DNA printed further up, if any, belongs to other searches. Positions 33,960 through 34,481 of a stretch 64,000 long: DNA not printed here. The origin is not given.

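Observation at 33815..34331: Two translationally coupled small ORFs (73 aa Gly-rich; 97 aa single-TM coiled-coil) inserted between type III mod and res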

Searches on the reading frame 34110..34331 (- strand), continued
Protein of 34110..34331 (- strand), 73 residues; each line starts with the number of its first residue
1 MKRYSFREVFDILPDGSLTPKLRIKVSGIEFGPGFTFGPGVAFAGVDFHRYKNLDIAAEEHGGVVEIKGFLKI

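Call 43: search_protein_families(library=pfam, proteins=[L057:769-3141:+, L024:3164-5521:+, L082:3384-5690:-, L060:701-2854:+, L016:5224-7686:+, L082:630-2552:+, L076:8566-10134:+, L106:8703-10265:+, L023:8664-9959:+, L080:1674-3365:+], max_evalue=0.0001)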
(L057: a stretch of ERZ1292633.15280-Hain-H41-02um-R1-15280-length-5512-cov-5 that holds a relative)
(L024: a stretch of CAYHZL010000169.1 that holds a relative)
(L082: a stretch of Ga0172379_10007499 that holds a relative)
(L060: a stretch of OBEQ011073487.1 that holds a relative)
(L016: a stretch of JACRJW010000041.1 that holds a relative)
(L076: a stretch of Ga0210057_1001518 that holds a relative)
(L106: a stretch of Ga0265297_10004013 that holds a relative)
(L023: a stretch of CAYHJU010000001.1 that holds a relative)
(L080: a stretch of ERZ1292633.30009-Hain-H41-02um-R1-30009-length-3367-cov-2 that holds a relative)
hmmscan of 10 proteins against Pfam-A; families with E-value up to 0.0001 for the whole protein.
L057:769-3141:+ (790 aa): 8 families
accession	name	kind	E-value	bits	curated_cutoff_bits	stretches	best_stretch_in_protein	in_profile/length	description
PF04851.21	ResIII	-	3.1e-45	154.5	22.5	1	168-325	3-163/164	Type III restriction enzyme, res subunit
PF08463.15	EcoEI_R_C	-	1.7e-35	122.9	24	1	633-788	1-163/163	EcoEI R protein C-terminal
PF18766.7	SWI2_SNF2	-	4.5e-22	79.2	26.7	1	173-360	2-191/221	SWI2/SNF2 ATPase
PF00270.35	DEAD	-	1.4e-12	48.1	26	1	179-327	6-164/167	DEAD/DEAH box helicase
PF04313.20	HSDR_N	-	6.6e-08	33.1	25.1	1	54-112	122-188/198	Type I restriction enzyme R protein N terminus (HSDR_N)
PF13588.12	HSDR_N_2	-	8.6e-08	32.7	25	1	36-116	15-96/110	Type I restriction enzyme R protein N terminus (HSDR_N)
PF00271.37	Helicase_C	-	8.7e-06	26.4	23.5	1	411-525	5-109/110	Helicase conserved C-terminal domain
PF00176.29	SNF2-rel_dom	-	9.9e-05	22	24.9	0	191-324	20-163/290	SNF2-related domain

L024:3164-5521:+ (785 aa): 3 families
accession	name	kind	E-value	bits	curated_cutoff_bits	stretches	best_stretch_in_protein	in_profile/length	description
PF02738.23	MoCoBD_1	-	5e-84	281.7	27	1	148-380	12-244/244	Molybdopterin cofactor-binding domain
PF20256.3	MoCoBD_2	-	2.1e-80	270.7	27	1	406-689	3-280/283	Molybdopterin cofactor-binding domain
PF01315.27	Ald_Xan_dh_C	-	1e-28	100.3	31.3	1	22-128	2-110/110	Aldehyde oxidase and xanthine dehydrogenase, a/b hammerhead domain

L082:3384-5690:- (768 aa): 7 families
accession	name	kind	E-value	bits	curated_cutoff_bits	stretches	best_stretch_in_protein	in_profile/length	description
PF00270.35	DEAD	-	2.2e-22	80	26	1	287-477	1-164/167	DEAD/DEAH box helicase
PF00271.37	Helicase_C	-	5.1e-20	72.2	23.5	1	582-663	31-109/110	Helicase conserved C-terminal domain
PF17191.10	RecG_wedge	-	4.3e-18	65.9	23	1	29-153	11-139/162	RecG wedge domain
PF04851.21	ResIII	-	5.1e-14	52.9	22.5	1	285-472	3-162/164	Type III restriction enzyme, res subunit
PF01336.31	tRNA_anti-codon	-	9.8e-12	45.1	27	1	72-146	2-73/75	OB-fold nucleic acid binding domain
PF19833.4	RecG_dom3_C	-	1.2e-06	28.9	26.8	1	692-751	3-64/87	ATP-dependent DNA helicase RecG, domain 3, C-terminal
PF22590.2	Cas3-like_C_2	-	1.7e-05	25.5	27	1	581-663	18-104/106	CRISPR-associated nuclease/helicase Cas3, C-terminal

L060:701-2854:+ (717 aa): 3 families
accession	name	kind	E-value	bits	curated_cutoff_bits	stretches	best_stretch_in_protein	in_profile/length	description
PF13365.12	Trypsin_2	-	2.2e-16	61.4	27.6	1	432-572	1-144/144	Trypsin-like peptidase domain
PF00089.32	Trypsin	-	3.4e-10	40.6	20.6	1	431-596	26-219/220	Trypsin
PF13385.13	Laminin_G_3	-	4.9e-09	37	27.6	1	93-219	16-150/151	Concanavalin A-like lectin/glucanases superfamily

L016:5224-7686:+ (820 aa): 5 families
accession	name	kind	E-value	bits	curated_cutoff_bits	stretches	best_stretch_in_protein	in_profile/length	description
PF03483.22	B3_4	-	6.9e-69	231.3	29.3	1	235-408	2-173/174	B3/4 domain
PF17759.6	tRNA_synthFbeta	-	1.4e-31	110.1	22.4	1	500-710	1-214/214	Phenylalanyl tRNA synthetase beta chain CLM domain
PF03147.19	FDX-ACB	-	1.6e-23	83.4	31.1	1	727-819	1-94/94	Ferredoxin-fold anticodon binding domain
PF03484.21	B5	-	1.5e-17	64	28.6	1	432-497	3-67/67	tRNA synthetase B5 domain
PF01588.26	tRNA_bind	-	1.6e-17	63.8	27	1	47-145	1-87/96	Putative tRNA binding domain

L082:630-2552:+ (640 aa): 7 families
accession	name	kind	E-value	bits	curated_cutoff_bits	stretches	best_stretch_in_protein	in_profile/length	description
PF01434.24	Peptidase_M41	-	1.5e-65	221.1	29.9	1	439-626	2-191/191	Peptidase family M41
PF00004.35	AAA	-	2.3e-42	145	21.2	1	225-357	1-130/131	ATPase family associated with various cellular activities (AAA)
PF17862.7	AAA_lid_3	-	2.1e-11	43.6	27.2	1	380-418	1-39/45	AAA+ lid domain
PF23902.1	AAA_lid_PRS2_C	-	3.2e-06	27.6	34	1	362-430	2-71/73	PRS2 AAA+ lid C-terminal domain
PF20720.3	nSTAND3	-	3.2e-05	24.1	27.2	0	225-371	20-152/155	Novel STAND NTPase 3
PF06068.19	TIP49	-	3.8e-05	23.5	23.8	1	189-259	24-89/347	TIP49 P-loop domain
PF10920.14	DUF2705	-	4e-05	23.5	22.4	0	30-77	147-192/225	Protein of unknown function (DUF2705)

L076:8566-10134:+ (522 aa): 1 family
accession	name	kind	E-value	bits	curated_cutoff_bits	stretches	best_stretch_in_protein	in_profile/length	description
PF01555.25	N6_N4_Mtase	-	4.8e-44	151.4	26.7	1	60-391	1-219/221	DNA methylase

L106:8703-10265:+ (520 aa): 4 families
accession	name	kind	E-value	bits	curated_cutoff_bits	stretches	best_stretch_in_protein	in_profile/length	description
PF00122.25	E1-E2_ATPase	-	2.7e-53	180.6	28.1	1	92-274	2-181/181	E1-E2 ATPase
PF13246.12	Cation_ATPase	-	2.2e-20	72.9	21.7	1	340-426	1-91/91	Cation transport ATPase (P-type)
PF00690.31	Cation_ATPase_N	-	2e-13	50.2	20.4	1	2-52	19-69/69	Cation transporter/ATPase, N-terminus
PF00702.32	Hydrolase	-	4.7e-06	27.6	26.4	0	291-520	2-125/191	haloacid dehalogenase-like hydrolase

L023:8664-9959:+ (431 aa): 2 families
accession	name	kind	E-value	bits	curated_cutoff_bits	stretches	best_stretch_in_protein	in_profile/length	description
PF01555.25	N6_N4_Mtase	-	1.3e-44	153.2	26.7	1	23-253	1-220/221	DNA methylase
PF00565.23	SNase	-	8.1e-07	29.9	21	1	356-422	25-91/107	Staphylococcal nuclease homologue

L080:1674-3365:+ (564 aa): 2 families
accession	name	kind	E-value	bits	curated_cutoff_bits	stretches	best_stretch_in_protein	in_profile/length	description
PF07733.18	DNA_pol3_alpha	-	5.1e-85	285.7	23.9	1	313-564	4-253/260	Bacterial DNA polymerase III alpha NTPase domain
PF02811.25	PHP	-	3e-50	171.2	26.4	1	19-189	1-162/164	PHP domain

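Call 45: search_protein_families(library=ncbifam, proteins=[window:34110-34331:-, L007:8225-8620:+, L002:7493-7840:+, L001:8255-8710:+], max_evalue=0.1)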
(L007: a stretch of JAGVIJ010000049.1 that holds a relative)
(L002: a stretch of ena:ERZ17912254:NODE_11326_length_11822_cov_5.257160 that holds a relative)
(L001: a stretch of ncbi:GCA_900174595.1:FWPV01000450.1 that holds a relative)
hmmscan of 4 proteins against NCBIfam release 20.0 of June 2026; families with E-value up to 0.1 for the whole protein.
window:34110-34331:- (73 aa): 0 families

L007:8225-8620:+ (131 aa): 0 families

L002:7493-7840:+ (115 aa): 1 family
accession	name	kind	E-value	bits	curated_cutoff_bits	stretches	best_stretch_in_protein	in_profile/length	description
TIGR02473.1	flagell_FliJ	equivalog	0.014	15.8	50.45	1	73-108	60-95/141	flagellar export protein FliJ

L001:8255-8710:+ (151 aa): 0 families

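Call 46: search_protein_families(library=phrogs, proteins=[window:34110-34331:-, L007:8225-8620:+, L002:7493-7840:+, L001:8255-8710:+, P0009, P0004], max_evalue=0.1)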
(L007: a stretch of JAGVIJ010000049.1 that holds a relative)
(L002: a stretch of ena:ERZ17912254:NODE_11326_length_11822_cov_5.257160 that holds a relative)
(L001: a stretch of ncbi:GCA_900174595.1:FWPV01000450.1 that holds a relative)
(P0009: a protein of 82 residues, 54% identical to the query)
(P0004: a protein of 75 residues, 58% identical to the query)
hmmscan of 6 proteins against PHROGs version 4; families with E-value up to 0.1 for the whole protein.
window:34110-34331:- (73 aa): 0 families

L007:8225-8620:+ (131 aa): 0 families

L002:7493-7840:+ (115 aa): 3 families
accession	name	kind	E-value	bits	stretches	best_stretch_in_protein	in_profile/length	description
phrog_739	-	lysis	0.00059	21.1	1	48-111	8-64/122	Rz-like spanin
phrog_11227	-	other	0.043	14.7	1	40-108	5-68/138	protease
phrog_36888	-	unknown function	0.068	14.5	0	38-91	18-67/71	-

L001:8255-8710:+ (151 aa): 3 families
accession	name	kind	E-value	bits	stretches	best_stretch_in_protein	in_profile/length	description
phrog_9841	-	lysis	0.018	16.3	1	54-122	14-83/120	Rz-like spanin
phrog_857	-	unknown function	0.021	15.1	1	18-119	137-231/468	-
phrog_1152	-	lysis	0.092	13.7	0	51-115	8-77/127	Rz-like spanin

P0009 (82 aa): 0 families

P0004 (75 aa): 0 families

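Call 47: search_solved_structures(query=A2, max_evalue=10)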
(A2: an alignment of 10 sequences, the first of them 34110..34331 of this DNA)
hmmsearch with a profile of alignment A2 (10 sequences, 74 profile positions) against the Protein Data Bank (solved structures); distinct sequences matched with E-value up to 10: 34.
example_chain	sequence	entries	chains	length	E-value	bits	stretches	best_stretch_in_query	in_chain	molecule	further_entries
8u4w_A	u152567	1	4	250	0.1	15.6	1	21-70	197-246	Poly [ADP-ribose] polymerase 1, processed C-terminus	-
6m3i_B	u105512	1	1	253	0.11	15.5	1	21-70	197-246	Poly [ADP-ribose] polymerase 1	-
8ro0_q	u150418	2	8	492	0.13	15.3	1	16-60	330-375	Pre-mRNA-processing factor 19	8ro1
5ds3_A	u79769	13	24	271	0.14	15.2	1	21-70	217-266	Poly [ADP-ribose] polymerase 1 | Poly [ADP-ribose] polymerase 1, processed C-terminus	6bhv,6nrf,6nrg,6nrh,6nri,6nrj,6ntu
2rd6_A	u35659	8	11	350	0.33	14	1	21-70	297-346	Poly [ADP-ribose] polymerase 1 | Poly [ADP-ribose] polymerase 1, processed C-terminus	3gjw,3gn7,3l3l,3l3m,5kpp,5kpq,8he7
1uk0_A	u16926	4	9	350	0.33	14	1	21-70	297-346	Poly [ADP-ribose] polymerase-1 | Poly [ADP-ribose] polymerase 1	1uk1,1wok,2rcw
5ha9_A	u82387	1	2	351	0.33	14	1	21-70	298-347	Poly [ADP-ribose] polymerase 1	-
6xvw_A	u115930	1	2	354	0.33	14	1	21-70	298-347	Poly [ADP-ribose] polymerase 1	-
8vyh_A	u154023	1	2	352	0.33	14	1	21-70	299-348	Poly [ADP-ribose] polymerase 1, processed C-terminus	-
4rv6_A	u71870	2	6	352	0.34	14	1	21-70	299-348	Poly [ADP-ribose] polymerase 1 | POLY ADP-RIBOSE POLYMERASE 1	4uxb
7aaa_A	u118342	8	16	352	0.34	14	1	21-70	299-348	Poly [ADP-ribose] polymerase 1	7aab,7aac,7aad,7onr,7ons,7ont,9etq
5kpn_A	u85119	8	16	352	0.34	14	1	21-70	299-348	Poly [ADP-ribose] polymerase 1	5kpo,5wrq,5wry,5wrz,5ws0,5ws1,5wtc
7kk2_A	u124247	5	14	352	0.34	14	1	21-70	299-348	Poly [ADP-ribose] polymerase 1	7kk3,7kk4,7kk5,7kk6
4l6s_A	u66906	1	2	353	0.34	13.9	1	21-70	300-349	Poly [ADP-ribose] polymerase 1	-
8hlr_A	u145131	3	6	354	0.34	13.9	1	21-70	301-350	Poly [ADP-ribose] polymerase 1, processed C-terminus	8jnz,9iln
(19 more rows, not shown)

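Call 48: find_encoding_contigs(protein=P0001, flank=10000, max_places=2)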
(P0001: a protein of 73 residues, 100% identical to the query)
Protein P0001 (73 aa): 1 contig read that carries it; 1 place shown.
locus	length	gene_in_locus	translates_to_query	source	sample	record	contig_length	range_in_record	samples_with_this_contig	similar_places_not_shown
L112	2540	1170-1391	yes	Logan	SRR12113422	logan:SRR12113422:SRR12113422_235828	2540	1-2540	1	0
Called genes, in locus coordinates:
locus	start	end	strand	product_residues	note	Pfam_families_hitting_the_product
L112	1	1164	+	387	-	?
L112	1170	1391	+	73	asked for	-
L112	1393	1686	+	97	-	-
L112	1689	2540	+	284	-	?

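Call 67: find_encoding_contigs(protein=P0063, flank=5000, max_places=3)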
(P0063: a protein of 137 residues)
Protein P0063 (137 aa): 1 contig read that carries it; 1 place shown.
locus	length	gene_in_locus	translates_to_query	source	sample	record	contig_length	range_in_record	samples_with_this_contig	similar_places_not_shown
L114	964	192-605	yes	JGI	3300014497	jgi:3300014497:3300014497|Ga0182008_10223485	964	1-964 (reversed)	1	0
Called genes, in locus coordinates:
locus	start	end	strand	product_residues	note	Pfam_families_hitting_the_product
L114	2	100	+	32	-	?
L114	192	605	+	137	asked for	-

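Call 68: find_encoding_contigs(protein=P0131, flank=5000, max_places=3)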
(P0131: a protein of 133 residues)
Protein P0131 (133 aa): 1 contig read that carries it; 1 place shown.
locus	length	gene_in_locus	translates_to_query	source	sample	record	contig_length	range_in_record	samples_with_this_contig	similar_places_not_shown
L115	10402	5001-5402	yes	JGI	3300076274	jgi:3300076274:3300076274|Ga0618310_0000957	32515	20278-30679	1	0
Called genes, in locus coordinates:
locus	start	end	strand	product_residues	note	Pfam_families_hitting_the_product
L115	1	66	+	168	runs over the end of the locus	-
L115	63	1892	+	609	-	PF09299:Mu-transpos_C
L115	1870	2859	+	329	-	PF05621:TniB, PF13401:AAA_22, PF00004:AAA (weak)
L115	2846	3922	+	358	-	PF06527:TniQ (weak)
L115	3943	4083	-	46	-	-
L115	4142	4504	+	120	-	-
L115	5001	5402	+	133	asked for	-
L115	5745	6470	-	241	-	-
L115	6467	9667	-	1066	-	PF02384:N6_Mtase, PF20473:MmeI_Mtase (weak), PF07669:Eco57I (weak)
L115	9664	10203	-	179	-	-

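Call 69: find_encoding_contigs(protein=P0102, flank=6000, max_places=3)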
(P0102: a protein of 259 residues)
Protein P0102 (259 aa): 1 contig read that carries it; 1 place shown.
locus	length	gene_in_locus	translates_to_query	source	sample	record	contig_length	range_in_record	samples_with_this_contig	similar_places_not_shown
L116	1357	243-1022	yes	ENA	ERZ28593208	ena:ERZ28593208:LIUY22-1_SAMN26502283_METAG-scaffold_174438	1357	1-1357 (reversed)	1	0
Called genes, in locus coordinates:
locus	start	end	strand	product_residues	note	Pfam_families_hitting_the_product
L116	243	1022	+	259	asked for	-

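Call 70: find_encoding_contigs(protein=P0066, flank=6000, max_places=3)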
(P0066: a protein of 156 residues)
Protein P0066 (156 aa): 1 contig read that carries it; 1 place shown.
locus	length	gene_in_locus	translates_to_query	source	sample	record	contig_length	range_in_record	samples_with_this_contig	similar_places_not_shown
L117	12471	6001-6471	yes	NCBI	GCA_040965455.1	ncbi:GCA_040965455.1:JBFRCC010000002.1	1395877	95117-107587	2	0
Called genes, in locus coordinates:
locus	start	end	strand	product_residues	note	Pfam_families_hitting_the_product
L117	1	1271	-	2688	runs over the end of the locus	PF14252:DUF4347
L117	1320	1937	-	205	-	PF07484:Collar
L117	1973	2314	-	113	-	PF21880:DUF6916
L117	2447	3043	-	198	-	PF13302:Acetyltransf_3 (weak), PF00583:Acetyltransf_1, PF13508:Acetyltransf_7, PF08445:FR47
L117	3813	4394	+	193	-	PF28043:KwaA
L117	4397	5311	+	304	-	PF16162:KwaB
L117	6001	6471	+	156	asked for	-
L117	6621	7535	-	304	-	PF07042:TrfA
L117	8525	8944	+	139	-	PF03852:Vsr, PF04480:DUF559 (faint)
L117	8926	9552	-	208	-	PF18735:HEPN_RiboL-PSP, PF18737:HEPN_MAE_28990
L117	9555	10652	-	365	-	PF03235:GmrSD_N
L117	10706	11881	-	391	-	PF00145:DNA_methylase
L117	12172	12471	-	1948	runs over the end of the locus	PF00270:DEAD (weak), PF27116:YjiV_N, PF00271:Helicase_C (weak)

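Call 71: find_encoding_contigs(protein=P0078, flank=6000, max_places=3)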
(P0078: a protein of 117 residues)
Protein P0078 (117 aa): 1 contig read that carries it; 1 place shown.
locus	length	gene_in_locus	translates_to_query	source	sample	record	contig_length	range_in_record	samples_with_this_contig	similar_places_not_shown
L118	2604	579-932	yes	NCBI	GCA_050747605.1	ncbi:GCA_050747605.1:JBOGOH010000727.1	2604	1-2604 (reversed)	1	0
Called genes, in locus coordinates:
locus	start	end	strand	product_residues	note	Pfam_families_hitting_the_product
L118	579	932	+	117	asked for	-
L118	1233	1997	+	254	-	PF13365:Trypsin_2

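Call 74: search_protein_families(library=pfam, alignment_id=A7, max_evalue=0.00001)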
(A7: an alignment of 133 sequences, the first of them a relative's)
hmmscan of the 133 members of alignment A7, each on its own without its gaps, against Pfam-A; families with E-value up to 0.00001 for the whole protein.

A. member 1, L065:14580-15701:+ (373 aa): 2 families
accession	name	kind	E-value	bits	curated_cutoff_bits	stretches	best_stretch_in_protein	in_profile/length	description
PF02163.28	Peptidase_M50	-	2e-59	201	27.2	1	6-360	2-221/221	Peptidase family M50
PF13180.12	PDZ_2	-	9.6e-06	26.2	27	0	148-210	13-74/80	PDZ domain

B. families by the number of members that match (of 133 scanned): 125 families (the first 25 are shown)
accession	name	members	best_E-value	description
PF00430.23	ATP-synt_B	4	2e-25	ATP synthase B/B' CF(0)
PF00119.25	ATP-synt_A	3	1.4e-41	ATP synthase A chain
PF00717.28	Peptidase_S24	3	1.5e-28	Peptidase S24-like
PF08937.16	ThsB_TIR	3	5.7e-28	Thoeris protein ThsB, TIR-like domain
PF01381.28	HTH_3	3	7.2e-18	Helix-turn-helix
PF00583.31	Acetyltransf_1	3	2.2e-08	Acetyltransferase (GNAT) family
PF13200.12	DUF4015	2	2e-97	Putative glycosyl hydrolase domain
PF01765.24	RRF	2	1.7e-52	Ribosome recycling factor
PF00005.33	ABC_tran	2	9.9e-49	ABC transporter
PF13662.12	Toprim_4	2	4.4e-18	Toprim domain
PF13304.12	AAA_21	2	8.3e-18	AAA domain, putative AbiEii toxin, Type IV TA system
PF13177.12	DNA_pol3_delta2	2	7.7e-17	DNA polymerase III, delta subunit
PF13274.11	SocA_Panacea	2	3.6e-14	Antitoxin SocA-like, Panacea domain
PF13180.12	PDZ_2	2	2.9e-11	PDZ domain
PF13560.12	HTH_31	2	2.2e-10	Helix-turn-helix domain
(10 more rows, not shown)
